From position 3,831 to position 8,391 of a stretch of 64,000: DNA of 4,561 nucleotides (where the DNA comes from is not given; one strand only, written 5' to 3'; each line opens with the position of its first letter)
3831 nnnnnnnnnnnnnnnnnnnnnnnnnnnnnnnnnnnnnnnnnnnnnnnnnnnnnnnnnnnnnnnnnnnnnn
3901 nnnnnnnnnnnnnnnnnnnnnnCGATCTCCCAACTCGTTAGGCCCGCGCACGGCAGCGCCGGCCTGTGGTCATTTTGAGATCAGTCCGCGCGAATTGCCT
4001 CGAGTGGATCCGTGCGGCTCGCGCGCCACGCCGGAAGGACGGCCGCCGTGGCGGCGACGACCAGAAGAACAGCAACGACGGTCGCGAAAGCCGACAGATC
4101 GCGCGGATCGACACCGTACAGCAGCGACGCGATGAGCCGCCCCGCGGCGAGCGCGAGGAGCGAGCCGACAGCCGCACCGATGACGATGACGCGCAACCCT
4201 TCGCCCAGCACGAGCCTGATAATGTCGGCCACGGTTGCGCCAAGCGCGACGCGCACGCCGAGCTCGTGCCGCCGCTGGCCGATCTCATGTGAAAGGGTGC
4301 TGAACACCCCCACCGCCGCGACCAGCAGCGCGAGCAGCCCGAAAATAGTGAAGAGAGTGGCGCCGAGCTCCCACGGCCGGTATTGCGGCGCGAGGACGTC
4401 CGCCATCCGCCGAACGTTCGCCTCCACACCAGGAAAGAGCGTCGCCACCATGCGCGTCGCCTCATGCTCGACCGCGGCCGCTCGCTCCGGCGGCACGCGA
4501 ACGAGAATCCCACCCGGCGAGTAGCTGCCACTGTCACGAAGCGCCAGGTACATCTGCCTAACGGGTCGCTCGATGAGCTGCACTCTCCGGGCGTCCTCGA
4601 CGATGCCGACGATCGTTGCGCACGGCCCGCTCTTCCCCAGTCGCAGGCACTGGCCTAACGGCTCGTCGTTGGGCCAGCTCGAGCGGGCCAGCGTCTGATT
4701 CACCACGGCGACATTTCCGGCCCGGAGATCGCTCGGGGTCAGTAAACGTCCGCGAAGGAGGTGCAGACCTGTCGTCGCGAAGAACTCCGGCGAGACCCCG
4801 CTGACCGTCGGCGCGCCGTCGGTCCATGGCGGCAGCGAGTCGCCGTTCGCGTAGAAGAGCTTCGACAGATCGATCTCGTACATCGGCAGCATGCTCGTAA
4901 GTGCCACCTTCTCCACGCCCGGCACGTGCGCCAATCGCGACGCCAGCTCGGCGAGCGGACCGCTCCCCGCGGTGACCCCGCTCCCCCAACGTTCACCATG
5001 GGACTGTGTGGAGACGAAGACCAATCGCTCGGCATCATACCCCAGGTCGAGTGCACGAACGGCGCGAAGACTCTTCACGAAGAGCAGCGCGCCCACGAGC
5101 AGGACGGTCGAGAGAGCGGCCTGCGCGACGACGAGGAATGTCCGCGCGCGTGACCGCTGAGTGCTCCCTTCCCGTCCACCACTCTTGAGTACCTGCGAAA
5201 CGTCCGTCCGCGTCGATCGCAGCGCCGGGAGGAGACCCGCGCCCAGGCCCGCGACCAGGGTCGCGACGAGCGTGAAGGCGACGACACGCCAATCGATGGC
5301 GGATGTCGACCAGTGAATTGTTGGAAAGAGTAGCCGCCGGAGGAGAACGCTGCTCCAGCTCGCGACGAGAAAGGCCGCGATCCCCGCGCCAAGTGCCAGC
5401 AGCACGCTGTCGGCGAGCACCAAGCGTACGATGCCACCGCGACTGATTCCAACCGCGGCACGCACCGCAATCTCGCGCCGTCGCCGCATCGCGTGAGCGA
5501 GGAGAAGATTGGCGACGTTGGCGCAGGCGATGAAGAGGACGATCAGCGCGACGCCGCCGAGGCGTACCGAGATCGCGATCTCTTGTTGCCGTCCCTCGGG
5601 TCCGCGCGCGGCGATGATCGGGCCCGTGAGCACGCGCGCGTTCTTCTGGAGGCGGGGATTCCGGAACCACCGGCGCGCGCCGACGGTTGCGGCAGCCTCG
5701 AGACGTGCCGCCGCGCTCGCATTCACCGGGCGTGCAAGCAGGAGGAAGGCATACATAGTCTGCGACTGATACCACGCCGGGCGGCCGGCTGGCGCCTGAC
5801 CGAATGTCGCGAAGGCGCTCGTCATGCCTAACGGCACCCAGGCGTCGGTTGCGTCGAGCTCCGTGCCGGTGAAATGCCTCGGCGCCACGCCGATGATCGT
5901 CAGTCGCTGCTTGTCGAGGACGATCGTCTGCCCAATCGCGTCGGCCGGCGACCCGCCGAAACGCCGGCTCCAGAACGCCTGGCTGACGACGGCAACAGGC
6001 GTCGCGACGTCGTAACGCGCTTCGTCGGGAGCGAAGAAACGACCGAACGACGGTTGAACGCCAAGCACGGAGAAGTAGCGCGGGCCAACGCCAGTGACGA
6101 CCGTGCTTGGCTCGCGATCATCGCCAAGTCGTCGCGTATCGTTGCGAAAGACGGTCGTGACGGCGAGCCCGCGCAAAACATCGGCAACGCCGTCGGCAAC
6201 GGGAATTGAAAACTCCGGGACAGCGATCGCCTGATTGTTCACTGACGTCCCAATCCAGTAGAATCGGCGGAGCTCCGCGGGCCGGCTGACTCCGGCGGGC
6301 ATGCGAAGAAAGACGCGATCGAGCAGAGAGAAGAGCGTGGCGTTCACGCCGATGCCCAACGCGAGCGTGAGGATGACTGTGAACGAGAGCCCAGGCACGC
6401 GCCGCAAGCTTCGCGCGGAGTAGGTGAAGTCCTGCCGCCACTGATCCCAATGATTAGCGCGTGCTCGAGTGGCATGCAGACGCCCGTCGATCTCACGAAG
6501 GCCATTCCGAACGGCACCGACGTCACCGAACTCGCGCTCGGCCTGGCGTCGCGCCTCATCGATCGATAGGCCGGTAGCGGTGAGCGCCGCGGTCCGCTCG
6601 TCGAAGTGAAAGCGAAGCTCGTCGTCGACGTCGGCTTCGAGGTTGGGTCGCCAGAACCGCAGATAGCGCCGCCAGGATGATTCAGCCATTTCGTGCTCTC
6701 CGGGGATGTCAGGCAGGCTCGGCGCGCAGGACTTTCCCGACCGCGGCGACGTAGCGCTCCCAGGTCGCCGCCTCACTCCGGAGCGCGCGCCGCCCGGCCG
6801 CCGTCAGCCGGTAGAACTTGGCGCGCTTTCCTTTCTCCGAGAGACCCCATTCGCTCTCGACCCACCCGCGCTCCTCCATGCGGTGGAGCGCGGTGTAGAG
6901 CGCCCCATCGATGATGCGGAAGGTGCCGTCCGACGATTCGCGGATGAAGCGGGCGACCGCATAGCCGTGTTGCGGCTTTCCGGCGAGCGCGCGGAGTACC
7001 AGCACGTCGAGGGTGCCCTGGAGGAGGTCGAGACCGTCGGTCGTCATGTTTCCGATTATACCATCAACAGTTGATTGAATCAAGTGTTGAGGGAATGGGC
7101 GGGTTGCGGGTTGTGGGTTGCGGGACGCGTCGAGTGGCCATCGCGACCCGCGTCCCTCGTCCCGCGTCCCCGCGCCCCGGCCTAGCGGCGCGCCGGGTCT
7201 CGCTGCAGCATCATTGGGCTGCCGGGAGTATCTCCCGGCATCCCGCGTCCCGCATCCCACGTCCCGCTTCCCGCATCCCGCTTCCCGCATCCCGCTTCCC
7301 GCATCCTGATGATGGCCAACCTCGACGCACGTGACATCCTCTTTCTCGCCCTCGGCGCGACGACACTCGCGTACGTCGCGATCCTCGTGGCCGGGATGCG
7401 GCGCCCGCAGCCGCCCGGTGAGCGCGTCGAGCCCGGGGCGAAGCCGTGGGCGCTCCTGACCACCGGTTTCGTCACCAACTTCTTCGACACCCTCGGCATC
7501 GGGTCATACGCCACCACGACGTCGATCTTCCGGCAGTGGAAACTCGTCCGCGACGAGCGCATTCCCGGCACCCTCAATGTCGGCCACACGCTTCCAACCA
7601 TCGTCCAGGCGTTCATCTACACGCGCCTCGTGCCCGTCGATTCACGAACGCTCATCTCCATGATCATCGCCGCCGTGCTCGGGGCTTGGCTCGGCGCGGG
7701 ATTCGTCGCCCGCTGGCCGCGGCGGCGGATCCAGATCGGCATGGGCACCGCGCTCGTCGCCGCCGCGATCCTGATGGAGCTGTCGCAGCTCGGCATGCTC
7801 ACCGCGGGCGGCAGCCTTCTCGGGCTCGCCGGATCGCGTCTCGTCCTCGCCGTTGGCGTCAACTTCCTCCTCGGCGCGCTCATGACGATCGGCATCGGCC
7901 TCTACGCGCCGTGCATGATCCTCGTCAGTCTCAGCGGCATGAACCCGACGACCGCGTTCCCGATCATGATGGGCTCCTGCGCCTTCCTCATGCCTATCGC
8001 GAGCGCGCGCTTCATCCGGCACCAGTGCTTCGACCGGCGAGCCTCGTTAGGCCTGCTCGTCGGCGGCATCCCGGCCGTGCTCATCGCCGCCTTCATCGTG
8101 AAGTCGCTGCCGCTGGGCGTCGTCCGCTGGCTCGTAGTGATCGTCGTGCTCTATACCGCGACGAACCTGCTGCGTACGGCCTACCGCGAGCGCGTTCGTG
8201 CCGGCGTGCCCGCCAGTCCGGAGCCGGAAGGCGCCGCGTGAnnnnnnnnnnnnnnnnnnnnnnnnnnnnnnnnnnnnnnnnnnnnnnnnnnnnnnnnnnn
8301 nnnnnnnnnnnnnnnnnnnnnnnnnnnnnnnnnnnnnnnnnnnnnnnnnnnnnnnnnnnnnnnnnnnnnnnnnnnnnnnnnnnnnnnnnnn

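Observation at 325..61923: One non-palindromic 8-mer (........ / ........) is massively over-represented and overrides codon preference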

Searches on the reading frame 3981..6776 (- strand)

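Call 8: search_protein_families(library=pfam, proteins=[window:3981-6776:-])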
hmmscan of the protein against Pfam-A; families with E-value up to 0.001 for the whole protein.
window:3981-6776:- (931 aa): 2 families
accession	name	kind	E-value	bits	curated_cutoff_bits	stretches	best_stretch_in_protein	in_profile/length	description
PF12704.14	MacB_PCD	-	2.7e-40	139.3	27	2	131-356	1-200/207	MacB-like periplasmic core domain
PF02687.27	FtsX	-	1e-25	90.5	25.5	2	811-924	2-120/120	FtsX-like permease C-terminal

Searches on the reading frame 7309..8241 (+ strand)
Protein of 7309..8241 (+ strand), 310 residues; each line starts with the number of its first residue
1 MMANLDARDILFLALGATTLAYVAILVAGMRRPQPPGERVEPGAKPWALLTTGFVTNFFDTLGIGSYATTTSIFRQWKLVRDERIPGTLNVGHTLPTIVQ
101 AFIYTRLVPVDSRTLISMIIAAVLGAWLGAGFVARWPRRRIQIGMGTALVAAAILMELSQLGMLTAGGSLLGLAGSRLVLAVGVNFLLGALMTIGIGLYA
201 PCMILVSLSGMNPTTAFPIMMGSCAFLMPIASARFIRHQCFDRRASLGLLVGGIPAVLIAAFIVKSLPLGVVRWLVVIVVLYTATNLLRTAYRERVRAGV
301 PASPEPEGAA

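Call 14: search_protein_families(library=pfam, proteins=[window:7309-8241:+])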
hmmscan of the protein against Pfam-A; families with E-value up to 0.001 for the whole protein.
window:7309-8241:+ (310 aa): 1 family
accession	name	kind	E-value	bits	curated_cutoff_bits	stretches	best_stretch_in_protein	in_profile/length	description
PF01925.25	TauE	-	9.9e-18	65.1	32.6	2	6-156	88-237/237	Sulfite exporter TauE/SafE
